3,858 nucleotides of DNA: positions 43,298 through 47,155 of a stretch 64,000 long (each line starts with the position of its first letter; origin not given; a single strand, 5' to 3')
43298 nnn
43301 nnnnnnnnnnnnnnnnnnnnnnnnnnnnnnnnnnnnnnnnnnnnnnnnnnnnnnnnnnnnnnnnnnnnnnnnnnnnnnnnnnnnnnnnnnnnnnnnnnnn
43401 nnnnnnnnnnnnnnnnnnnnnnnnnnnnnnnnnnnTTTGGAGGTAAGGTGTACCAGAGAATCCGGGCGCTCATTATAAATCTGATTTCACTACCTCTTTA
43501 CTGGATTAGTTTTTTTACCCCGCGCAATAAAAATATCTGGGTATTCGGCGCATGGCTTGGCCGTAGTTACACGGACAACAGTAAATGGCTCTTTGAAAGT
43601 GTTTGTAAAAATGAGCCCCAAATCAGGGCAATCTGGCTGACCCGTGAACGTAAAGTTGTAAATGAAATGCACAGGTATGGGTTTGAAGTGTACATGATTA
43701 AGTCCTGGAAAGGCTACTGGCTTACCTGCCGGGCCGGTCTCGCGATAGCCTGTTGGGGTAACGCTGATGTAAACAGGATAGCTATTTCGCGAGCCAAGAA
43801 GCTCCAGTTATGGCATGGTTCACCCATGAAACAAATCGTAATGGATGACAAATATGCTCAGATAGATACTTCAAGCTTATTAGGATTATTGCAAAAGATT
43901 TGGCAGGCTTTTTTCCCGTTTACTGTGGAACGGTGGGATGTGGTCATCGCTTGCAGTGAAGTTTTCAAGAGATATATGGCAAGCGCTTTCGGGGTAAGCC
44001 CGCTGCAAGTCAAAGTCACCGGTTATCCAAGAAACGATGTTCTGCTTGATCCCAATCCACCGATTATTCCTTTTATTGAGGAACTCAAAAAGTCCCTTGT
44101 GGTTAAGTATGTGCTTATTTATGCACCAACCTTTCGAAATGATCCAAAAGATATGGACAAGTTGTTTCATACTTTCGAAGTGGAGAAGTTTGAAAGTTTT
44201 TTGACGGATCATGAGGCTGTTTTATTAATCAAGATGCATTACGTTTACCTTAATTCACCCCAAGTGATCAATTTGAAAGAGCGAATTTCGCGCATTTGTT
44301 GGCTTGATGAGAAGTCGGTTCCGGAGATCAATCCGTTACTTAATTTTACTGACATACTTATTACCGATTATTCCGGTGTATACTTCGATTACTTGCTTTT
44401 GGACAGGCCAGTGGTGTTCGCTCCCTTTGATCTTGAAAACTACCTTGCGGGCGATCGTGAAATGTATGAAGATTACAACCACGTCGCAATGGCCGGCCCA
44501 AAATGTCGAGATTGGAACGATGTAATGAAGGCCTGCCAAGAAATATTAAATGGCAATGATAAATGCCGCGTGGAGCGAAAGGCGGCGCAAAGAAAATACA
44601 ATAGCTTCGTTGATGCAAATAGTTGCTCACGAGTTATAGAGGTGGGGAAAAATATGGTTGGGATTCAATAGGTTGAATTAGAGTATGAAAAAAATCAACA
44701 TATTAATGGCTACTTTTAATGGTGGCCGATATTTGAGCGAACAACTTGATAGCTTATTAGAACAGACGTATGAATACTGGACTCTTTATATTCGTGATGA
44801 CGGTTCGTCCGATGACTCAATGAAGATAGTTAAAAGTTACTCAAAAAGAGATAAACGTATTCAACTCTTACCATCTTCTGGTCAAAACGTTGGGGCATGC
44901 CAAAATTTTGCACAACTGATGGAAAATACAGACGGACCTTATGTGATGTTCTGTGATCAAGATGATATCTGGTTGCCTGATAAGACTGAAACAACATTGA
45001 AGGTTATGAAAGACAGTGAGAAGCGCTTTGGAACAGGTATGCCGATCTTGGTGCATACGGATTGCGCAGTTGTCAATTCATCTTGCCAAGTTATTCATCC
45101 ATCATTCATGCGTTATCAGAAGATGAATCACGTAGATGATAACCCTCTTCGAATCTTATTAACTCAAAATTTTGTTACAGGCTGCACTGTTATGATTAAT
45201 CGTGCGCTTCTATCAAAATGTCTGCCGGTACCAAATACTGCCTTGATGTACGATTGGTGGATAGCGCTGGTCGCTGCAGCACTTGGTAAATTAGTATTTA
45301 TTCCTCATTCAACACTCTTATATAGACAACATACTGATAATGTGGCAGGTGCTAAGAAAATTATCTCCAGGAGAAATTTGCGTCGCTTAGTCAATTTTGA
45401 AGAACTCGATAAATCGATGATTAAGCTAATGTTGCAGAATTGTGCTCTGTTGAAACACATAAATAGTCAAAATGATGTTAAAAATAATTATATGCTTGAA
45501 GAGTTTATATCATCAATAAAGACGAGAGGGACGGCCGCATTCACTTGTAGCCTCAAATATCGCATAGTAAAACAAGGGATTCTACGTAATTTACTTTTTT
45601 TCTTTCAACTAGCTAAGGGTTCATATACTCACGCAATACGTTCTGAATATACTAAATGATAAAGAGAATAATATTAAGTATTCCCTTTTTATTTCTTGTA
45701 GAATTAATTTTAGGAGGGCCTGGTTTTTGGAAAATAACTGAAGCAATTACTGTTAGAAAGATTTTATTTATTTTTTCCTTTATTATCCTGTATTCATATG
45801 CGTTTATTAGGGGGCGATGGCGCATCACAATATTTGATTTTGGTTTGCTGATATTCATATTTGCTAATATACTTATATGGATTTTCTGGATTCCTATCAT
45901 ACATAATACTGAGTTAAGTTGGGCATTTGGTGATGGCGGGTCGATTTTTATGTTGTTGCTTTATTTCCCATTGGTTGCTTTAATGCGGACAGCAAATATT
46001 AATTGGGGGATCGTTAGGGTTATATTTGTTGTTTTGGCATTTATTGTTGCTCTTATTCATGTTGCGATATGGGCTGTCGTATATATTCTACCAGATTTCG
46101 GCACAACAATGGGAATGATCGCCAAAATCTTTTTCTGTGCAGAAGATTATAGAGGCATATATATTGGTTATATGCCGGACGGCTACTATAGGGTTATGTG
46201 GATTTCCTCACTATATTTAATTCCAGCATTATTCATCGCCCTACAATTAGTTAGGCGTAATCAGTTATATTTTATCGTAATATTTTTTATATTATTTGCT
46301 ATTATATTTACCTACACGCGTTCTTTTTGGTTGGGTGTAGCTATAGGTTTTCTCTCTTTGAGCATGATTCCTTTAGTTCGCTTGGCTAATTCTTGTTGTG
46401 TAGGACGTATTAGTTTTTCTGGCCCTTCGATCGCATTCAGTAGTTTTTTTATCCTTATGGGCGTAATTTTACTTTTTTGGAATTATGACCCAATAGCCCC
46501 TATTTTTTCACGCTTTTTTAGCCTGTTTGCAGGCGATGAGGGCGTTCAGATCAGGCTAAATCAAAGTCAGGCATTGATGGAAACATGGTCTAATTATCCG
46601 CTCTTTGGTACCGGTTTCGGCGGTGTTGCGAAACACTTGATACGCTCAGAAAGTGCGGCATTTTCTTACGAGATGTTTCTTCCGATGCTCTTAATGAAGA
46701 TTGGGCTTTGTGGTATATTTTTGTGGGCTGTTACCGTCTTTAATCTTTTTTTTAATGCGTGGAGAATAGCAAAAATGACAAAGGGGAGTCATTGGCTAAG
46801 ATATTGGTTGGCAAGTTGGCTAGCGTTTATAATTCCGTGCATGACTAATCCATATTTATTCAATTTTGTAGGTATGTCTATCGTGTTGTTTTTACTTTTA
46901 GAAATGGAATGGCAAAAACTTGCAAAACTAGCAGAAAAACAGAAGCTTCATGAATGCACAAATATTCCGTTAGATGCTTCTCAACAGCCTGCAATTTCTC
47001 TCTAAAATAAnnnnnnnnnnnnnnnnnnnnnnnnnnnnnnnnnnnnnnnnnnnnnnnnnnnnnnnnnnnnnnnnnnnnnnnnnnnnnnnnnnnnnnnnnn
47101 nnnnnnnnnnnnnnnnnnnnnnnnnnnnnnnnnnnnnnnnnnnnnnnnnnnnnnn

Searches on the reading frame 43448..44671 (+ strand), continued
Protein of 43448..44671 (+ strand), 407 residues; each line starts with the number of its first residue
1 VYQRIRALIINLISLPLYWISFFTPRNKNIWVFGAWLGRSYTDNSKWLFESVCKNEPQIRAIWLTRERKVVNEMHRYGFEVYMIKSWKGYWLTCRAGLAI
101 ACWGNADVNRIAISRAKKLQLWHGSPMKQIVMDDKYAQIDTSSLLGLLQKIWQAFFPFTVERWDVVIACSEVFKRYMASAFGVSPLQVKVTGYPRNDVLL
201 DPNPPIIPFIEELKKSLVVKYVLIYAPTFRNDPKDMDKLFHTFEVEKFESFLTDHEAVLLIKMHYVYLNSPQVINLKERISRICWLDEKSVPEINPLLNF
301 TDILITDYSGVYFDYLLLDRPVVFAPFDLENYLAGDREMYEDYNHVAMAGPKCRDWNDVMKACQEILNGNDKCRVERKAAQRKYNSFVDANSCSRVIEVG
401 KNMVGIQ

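Call 54: search_solved_structures(query=window:43448-44671:+, max_evalue=0.001, show_alignments=1)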
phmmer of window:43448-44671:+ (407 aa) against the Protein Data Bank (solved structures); distinct sequences matched with E-value up to 0.001: 5.
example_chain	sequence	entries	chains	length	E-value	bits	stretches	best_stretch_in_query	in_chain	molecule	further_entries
3l7i_A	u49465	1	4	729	3.5e-26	95.2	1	31-352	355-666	Teichoic acid biosynthesis protein F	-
3l7j_A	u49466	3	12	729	3.5e-25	91.9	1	31-352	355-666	Teichoic acid biosynthesis protein F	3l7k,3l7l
3l7m_A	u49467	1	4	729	7.7e-25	90.8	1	31-352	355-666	Teichoic acid biosynthesis protein F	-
8va1_A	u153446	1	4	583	5.1e-20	74.9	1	169-356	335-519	Teichoic acid ribitol-phosphate polymerase TarL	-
8qoy_A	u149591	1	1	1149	3e-14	55.9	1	119-398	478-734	TagF-like capsule polymerase Cps3D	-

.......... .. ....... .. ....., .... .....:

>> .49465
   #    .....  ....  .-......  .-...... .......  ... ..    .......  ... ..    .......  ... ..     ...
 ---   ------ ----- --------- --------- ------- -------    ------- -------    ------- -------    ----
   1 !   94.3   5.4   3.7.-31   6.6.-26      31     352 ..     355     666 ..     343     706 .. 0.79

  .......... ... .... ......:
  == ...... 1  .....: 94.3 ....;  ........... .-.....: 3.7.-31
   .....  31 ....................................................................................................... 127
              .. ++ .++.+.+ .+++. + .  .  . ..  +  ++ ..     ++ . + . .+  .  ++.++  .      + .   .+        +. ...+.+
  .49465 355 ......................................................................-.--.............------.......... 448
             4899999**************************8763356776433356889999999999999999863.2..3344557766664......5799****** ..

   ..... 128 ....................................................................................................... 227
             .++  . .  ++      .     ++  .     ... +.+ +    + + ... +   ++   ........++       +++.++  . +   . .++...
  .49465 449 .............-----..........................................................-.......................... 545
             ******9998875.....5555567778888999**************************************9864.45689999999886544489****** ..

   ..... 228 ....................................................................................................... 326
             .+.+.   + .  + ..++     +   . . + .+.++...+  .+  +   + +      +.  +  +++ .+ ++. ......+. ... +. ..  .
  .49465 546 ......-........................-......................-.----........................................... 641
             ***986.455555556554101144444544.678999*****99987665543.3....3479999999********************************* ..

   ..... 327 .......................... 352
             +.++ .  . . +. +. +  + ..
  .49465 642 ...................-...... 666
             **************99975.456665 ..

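Call 56: search_protein_families(library=ncbifam, proteins=[L086:4909-6084:+, L091:7487-8560:+, L092:3335-4453:+, L088:7970-8368:+], max_evalue=1e-10)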
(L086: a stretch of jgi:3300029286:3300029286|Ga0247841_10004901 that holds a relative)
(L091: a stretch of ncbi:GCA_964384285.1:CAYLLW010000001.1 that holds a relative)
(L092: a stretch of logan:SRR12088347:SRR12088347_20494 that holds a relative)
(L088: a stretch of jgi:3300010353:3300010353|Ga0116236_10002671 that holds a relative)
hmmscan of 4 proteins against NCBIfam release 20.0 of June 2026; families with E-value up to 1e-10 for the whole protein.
L086:4909-6084:+ (391 aa): 13 families
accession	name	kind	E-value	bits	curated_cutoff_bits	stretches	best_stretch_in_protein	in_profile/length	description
TIGR03405.1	Phn_Fe-ADH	equivalog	9.9e-45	152.8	423.7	1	52-373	38-351/355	iron-containing alcohol dehydrogenase PsrA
NF041833.1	Fe_ADH_ErcA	equivalog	8.8e-40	137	550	1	36-387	30-378/382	alcohol dehydrogenase-like regulatory protein ErcA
TIGR02638.1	lactal_redase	equivalog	1.6e-39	135.8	523.15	1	41-385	34-377/379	lactaldehyde reductase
NF007911.0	PRK10624.1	equivalog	6.3e-36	124.1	537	1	65-312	60-309/382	lactaldehyde reductase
NF010378.0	PRK13805.1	equivalog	1.4e-33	115.8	951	1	37-299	483-762/872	bifunctional acetaldehyde-CoA/alcohol dehydrogenase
NF053866.1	CholDhdGbsBBac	equivalog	1.2e-32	113.1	550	1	40-379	41-379/392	choline dehydrogenase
NF058672.1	4HyButDHCUPNE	equivalog_domain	6.6e-31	107.8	500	1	47-377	39-364/378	4-hydroxybutyrate dehydrogenase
NF050025.1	SulfAcetaldRedSarD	equivalog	7.1e-31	107.4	700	1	65-386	60-380/385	sulfoacetaldehyde reductase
NF007363.0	PRK09860.1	equivalog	8.2e-28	97.6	581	1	66-304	62-302/383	L-threonine dehydrogenase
NF011998.0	PRK15454.1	equivalog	5.5e-26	91.2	556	1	39-298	52-314/395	ethanolamine utilization ethanol dehydrogenase EutG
TIGR04266.1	NDMA_methanol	equivalog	3.7e-20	72.1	625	1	65-300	67-309/420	NDMA-dependent methanol dehydrogenase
NF011717.0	PRK15138.1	equivalog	2.1e-15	56.7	645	1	59-298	52-300/387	alcohol dehydrogenase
NF041822.1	daptide_DH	equivalog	5.6e-14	51.8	300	1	72-230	36-197/363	daptide-type RiPP biosynthesis dehydogenase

L091:7487-8560:+ (357 aa): 13 families
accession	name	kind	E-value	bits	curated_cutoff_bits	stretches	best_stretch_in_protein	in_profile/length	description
TIGR03405.1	Phn_Fe-ADH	equivalog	7.8e-102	340.7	423.7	1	2-337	6-353/355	iron-containing alcohol dehydrogenase PsrA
NF010378.0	PRK13805.1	equivalog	3.8e-47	160.7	951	1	20-321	483-798/872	bifunctional acetaldehyde-CoA/alcohol dehydrogenase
NF041833.1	Fe_ADH_ErcA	equivalog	5.8e-45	154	550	1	18-290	29-299/382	alcohol dehydrogenase-like regulatory protein ErcA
TIGR02638.1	lactal_redase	equivalog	2.1e-42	145.3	523.15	1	20-288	30-298/379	lactaldehyde reductase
NF053866.1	CholDhdGbsBBac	equivalog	3.3e-42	144.5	550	1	3-285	18-304/392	choline dehydrogenase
NF058672.1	4HyButDHCUPNE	equivalog_domain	1e-41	143.4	500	1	19-290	29-299/378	4-hydroxybutyrate dehydrogenase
NF050025.1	SulfAcetaldRedSarD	equivalog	4.5e-40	137.7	700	1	3-274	11-283/385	sulfoacetaldehyde reductase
NF007911.0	PRK10624.1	equivalog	4e-38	131.4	537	1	21-291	32-300/382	lactaldehyde reductase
NF011998.0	PRK15454.1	equivalog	9e-35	120.1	556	1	63-281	95-309/395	ethanolamine utilization ethanol dehydrogenase EutG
NF007363.0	PRK09860.1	equivalog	1e-34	120.4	581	1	21-275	33-285/383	L-threonine dehydrogenase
NF011717.0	PRK15138.1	equivalog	4.3e-23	82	645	1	2-290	11-304/387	alcohol dehydrogenase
TIGR04266.1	NDMA_methanol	equivalog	6.9e-23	81.1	625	1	43-291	63-312/420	NDMA-dependent methanol dehydrogenase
NF041822.1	daptide_DH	equivalog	1.1e-18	67.2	300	1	22-182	3-164/363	daptide-type RiPP biosynthesis dehydogenase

L092:3335-4453:+ (372 aa): 13 families
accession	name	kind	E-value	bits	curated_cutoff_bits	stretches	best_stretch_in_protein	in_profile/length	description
TIGR03405.1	Phn_Fe-ADH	equivalog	4.9e-105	351.2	423.7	1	13-352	2-353/355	iron-containing alcohol dehydrogenase PsrA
NF010378.0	PRK13805.1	equivalog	2.5e-47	161.3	951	1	33-336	481-798/872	bifunctional acetaldehyde-CoA/alcohol dehydrogenase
NF041833.1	Fe_ADH_ErcA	equivalog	6.3e-45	153.9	550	1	33-305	29-299/382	alcohol dehydrogenase-like regulatory protein ErcA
NF053866.1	CholDhdGbsBBac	equivalog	4.8e-43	147.3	550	1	14-300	14-304/392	choline dehydrogenase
TIGR02638.1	lactal_redase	equivalog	2.3e-42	145.1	523.15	1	34-303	29-298/379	lactaldehyde reductase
NF058672.1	4HyButDHCUPNE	equivalog_domain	1e-41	143.4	500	1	34-305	29-299/378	4-hydroxybutyrate dehydrogenase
NF050025.1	SulfAcetaldRedSarD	equivalog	1.4e-40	139.4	700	1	11-289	4-283/385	sulfoacetaldehyde reductase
NF007911.0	PRK10624.1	equivalog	4.4e-38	131.2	537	1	36-306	32-300/382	lactaldehyde reductase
NF011998.0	PRK15454.1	equivalog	9.8e-35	120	556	1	78-296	95-309/395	ethanolamine utilization ethanol dehydrogenase EutG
NF007363.0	PRK09860.1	equivalog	1.1e-34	120.2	581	1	36-290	33-285/383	L-threonine dehydrogenase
NF011717.0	PRK15138.1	equivalog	1.6e-24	86.7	645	1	12-305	6-304/387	alcohol dehydrogenase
TIGR04266.1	NDMA_methanol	equivalog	7.7e-23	81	625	1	58-306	63-312/420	NDMA-dependent methanol dehydrogenase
NF041822.1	daptide_DH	equivalog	1.2e-18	67.1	300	1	37-197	3-164/363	daptide-type RiPP biosynthesis dehydogenase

L088:7970-8368:+ (132 aa): 5 families
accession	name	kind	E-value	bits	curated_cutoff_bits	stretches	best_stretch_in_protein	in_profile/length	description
TIGR01518.1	g3p_cytidyltrns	equivalog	3.5e-58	195.1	165.4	1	4-127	1-125/125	glycerol-3-phosphate cytidylyltransferase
TIGR00125.1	cyt_tran_rel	domain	2.7e-20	72.3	27.7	1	3-68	1-64/65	adenylyltransferase/cytidyltransferase family protein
TIGR02199.1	rfaE_dom_II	equivalog_domain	1.4e-17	63.9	181.5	1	4-98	14-108/144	D-glycero-beta-D-manno-heptose 1-phosphate adenylyltransferase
NF008454.0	PRK11316.1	equivalog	4.2e-14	52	521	1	4-99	343-443/475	bifunctional D-glycero-beta-D-manno-heptose-7-phosphate kinase/D-glycero-beta-D-manno-heptose 1-phosphate adenylyltransferase HldE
NF001985.0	PRK00777.1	subfamily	3.6e-13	49.9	104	1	2-78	5-78/157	pantetheine-phosphate adenylyltransferase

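Call 60: search_protein_families(library=pfam, proteins=[L086:11857-12996:+], max_evalue=0.001)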
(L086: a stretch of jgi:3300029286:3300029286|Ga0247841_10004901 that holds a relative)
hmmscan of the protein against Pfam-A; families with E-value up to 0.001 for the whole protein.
L086:11857-12996:+ (379 aa): 0 families

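Call 90: predict_structure(alignment_id=A2)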
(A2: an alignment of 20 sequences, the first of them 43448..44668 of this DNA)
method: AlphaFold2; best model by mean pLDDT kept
length: 407 residues; sequences in the alignment: 20
mean_pLDDT: 86.7   pTM: 0.88
mean pLDDT of the five models: 86.7, 86.2, 85.4, 84.3, 82.1
residues with pLDDT >= 90: 217; 70-90: 147; 50-70: 43; < 50: 0
segments of 3 or more residues with pLDDT < 50: none
pLDDT, mean of each block of 10 residues (from residue 1): 87 90 92 80 86 96 92 93 92 95 81 89 74 69 80 84 91 90 94 93 90 93 86 74 92 97 81 76 90 90 87 90 76 60 65 91 96 92 92 97 94
secondary structure, 60 per line:
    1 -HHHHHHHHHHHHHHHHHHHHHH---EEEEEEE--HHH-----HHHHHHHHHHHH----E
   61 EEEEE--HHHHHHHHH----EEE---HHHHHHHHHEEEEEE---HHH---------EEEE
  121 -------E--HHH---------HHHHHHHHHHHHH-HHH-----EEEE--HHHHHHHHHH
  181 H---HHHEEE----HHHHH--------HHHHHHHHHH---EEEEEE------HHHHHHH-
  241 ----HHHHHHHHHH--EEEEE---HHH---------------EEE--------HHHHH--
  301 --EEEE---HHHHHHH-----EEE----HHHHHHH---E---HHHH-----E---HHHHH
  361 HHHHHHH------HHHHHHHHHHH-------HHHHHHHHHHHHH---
elements in order: H2-23 E27-33 H44-55 E60-65 H68-76 E81-83 H87-95 E96-101 E117-120 H143-155 E165-168 H171-181 E188-190 H195-199 H208-217 E221-226 H233-239 H245-254 E257-261 E283-285 H294-298 E303-306 H310-316 E322-324 H329-335 H343-346 H356-367 H374-384 H392-404

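Call 92: fold_search(model_id=the predicted structure, library=pdb)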
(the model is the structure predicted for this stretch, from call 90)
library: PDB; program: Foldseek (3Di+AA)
matches with E <= 10: 1293; with E <= 0.001: 351
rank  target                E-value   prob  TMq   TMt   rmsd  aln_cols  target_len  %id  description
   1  3l7j_D                1.1e-23  1.00  0.69  0.68   6.5       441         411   20  Structure of the Wall Teichoic Acid Polymerase TagF, H444N variant (released 2010-04-28)
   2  3l7l_D                2.7e-23  1.00  0.69  0.70   6.3       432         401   21  Structure of the Wall Teichoic Acid Polymerase TagF, H444N + CDPG (30 minute soak) (released 2010-04-28)
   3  3l7i_A                5.3e-23  1.00  0.70  0.69   6.4       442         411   21  Structure of the Wall Teichoic Acid Polymerase TagF (released 2010-04-28)
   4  3l7j_A                9.4e-23  1.00  0.70  0.69   6.4       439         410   21  Structure of the Wall Teichoic Acid Polymerase TagF, H444N variant (released 2010-04-28)
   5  3l7m_D                1.7e-22  1.00  0.70  0.69   6.2       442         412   21  Structure of the Wall Teichoic Acid Polymerase TagF, H548A (released 2010-04-28)
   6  3l7j_C                3.3e-22  1.00  0.69  0.69   6.1       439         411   21  Structure of the Wall Teichoic Acid Polymerase TagF, H444N variant (released 2010-04-28)
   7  3l7k_D                3.5e-22  1.00  0.68  0.70   6.3       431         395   20  Structure of the Wall Teichoic Acid Polymerase TagF, H444N + CDPG (15 minute soak) (released 2010-04-28)
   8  3l7k_B                6.1e-22  1.00  0.71  0.71   6.1       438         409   22  Structure of the Wall Teichoic Acid Polymerase TagF, H444N + CDPG (15 minute soak) (released 2010-04-28)
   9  3l7i_D                6.1e-22  1.00  0.69  0.69   6.3       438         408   20  Structure of the Wall Teichoic Acid Polymerase TagF (released 2010-04-28)
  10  3l7m_A                7.2e-22  1.00  0.70  0.70   6.4       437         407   22  Structure of the Wall Teichoic Acid Polymerase TagF, H548A (released 2010-04-28)
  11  3l7m_B                9.9e-21  1.00  0.70  0.69   6.4       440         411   21  Structure of the Wall Teichoic Acid Polymerase TagF, H548A (released 2010-04-28)
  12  3l7j_B                1.0e-20  1.00  0.70  0.69   6.5       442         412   21  Structure of the Wall Teichoic Acid Polymerase TagF, H444N variant (released 2010-04-28)
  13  8va1_D                9.1e-20  1.00  0.67  0.51   5.6       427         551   21  S. aureus TarL H300N in complex with CDP-ribitol (single tetramer) (released 2024-04-03)
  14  8va1_B                8.3e-19  1.00  0.68  0.51   5.4       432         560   19  S. aureus TarL H300N in complex with CDP-ribitol (single tetramer) (released 2024-04-03)
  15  8va1_A                6.1e-18  1.00  0.67  0.51   5.2       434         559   19  S. aureus TarL H300N in complex with CDP-ribitol (single tetramer) (released 2024-04-03)
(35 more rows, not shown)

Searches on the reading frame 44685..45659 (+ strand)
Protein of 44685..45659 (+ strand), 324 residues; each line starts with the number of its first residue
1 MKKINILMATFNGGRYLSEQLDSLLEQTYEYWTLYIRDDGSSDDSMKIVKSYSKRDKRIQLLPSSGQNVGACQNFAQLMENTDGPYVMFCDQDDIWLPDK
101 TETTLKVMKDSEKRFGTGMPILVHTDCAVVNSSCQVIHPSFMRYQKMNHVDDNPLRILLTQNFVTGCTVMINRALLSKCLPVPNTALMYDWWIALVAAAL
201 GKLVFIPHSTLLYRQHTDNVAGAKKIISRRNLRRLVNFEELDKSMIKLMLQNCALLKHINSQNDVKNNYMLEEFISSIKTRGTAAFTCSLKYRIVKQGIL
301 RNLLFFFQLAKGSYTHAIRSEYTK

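Call 6: search_protein_families(library=pfam, proteins=[window:44685-45659:+])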
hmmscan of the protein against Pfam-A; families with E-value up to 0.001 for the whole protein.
window:44685-45659:+ (324 aa): 3 families
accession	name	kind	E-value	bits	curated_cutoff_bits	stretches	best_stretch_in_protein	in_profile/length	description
PF00535.33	Glycos_transf_2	-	3.6e-21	76.3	23.3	1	6-113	2-108/168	Glycosyl transferase family 2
PF10111.15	Glyco_tranf_2_2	-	1.7e-07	31.5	27.3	1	13-109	11-107/276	Glycosyltransferase like family 2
PF13641.12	Glyco_tranf_2_3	-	3.6e-05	24.3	27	1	6-201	5-198/230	Glycosyltransferase like family 2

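Call 7: search_protein_families(library=ncbifam, proteins=[window:44685-45659:+])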
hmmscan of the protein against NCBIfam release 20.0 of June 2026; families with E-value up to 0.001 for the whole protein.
window:44685-45659:+ (324 aa): 14 families
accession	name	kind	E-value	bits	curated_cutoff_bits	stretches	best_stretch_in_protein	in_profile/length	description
NF047683.1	TeichurnBiosyTuaG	equivalog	8.8e-23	81.2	400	1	3-175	7-165/252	teichuronic acid biosynthesis protein TuaG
NF007482.0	PRK10073.1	equivalog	3.8e-16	59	423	1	2-109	6-111/334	glycosyltransferase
NF053739.1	GlytfEpsEBac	equivalog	1.2e-15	57.2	450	1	3-119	2-120/265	glycosyltransferase EpsE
NF050050.1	ProtGlycPglI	equivalog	1.1e-13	51.2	500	1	1-109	1-109/306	GalNAc(5)-diNAcBac-PP-undecaprenol beta-1,3-glucosyltransferase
TIGR03937.1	PgaC_IcaA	equivalog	1.8e-09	37.1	422.3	1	2-111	45-153/407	poly-beta-1,6-N-acetyl-D-glucosamine synthase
NF007453.0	PRK10018.1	equivalog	3e-09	36.9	382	1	4-106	8-109/280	colanic acid biosynthesis glycosyltransferase WcaA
TIGR04017.1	WcaA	equivalog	7e-09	35.7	495.75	1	4-105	7-107/279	colanic acid biosynthesis glycosyltransferase WcaA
NF038302.1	EPS_HpsE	equivalog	4.5e-07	29.1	300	1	4-98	3-101/307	hormogonium polysaccharide biosynthesis glycosyltransferase HpsE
NF041875.1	EPS_EpsD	equivalog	1.2e-06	28.2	370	1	5-106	2-102/325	exopolysaccharide biosynthesis glycosyltransferase EpsD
TIGR04440.1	glyco_TIGR04440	domain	1.6e-06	28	70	1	5-111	3-109/215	TIGR00180 family glycosyltransferase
TIGR04242.1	nodulat_NodC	equivalog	2.9e-05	23.2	550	1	3-112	49-160/395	chitooligosaccharide synthase NodC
NF047588.1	GlcsyltransPgfSStrep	equivalog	6.7e-05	22.2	500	1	16-95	22-97/308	glycosyltransferase PgfS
NF045692.1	OglycostaseCruG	equivalog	0.00011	21.3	600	1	2-62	41-101/386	2'-O-glycosyltransferase CruG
NF041394.1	GtaseAglG_Halo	equivalog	0.00016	21.1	440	1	5-109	4-108/304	glucosyl-dolichyl phosphate glucuronosyltransferase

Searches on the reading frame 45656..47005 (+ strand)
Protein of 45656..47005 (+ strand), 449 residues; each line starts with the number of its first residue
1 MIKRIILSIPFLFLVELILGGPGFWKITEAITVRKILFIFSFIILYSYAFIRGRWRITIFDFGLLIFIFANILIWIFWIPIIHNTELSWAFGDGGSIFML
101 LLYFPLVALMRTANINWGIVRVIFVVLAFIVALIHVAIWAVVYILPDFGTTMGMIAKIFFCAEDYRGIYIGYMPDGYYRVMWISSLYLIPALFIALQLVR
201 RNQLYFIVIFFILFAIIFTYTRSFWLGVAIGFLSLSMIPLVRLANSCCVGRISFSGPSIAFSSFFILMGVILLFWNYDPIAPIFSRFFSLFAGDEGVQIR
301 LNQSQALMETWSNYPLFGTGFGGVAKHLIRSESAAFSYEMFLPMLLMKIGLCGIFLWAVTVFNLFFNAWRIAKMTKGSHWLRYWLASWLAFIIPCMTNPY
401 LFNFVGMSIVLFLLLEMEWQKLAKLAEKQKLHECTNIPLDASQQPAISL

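Call 6: search_protein_families(library=pfam, proteins=[window:45656-47005:+])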
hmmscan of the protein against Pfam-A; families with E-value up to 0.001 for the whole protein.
window:45656-47005:+ (449 aa): 1 family
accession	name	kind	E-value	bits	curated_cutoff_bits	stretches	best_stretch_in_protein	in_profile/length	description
PF04932.20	Wzy_C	-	5.3e-06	26.7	31.7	1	208-326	2-105/149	O-Antigen ligase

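Call 7: search_protein_families(library=ncbifam, proteins=[window:45656-47005:+])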
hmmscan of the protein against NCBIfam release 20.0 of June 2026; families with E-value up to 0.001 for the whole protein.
window:45656-47005:+ (449 aa): 0 families
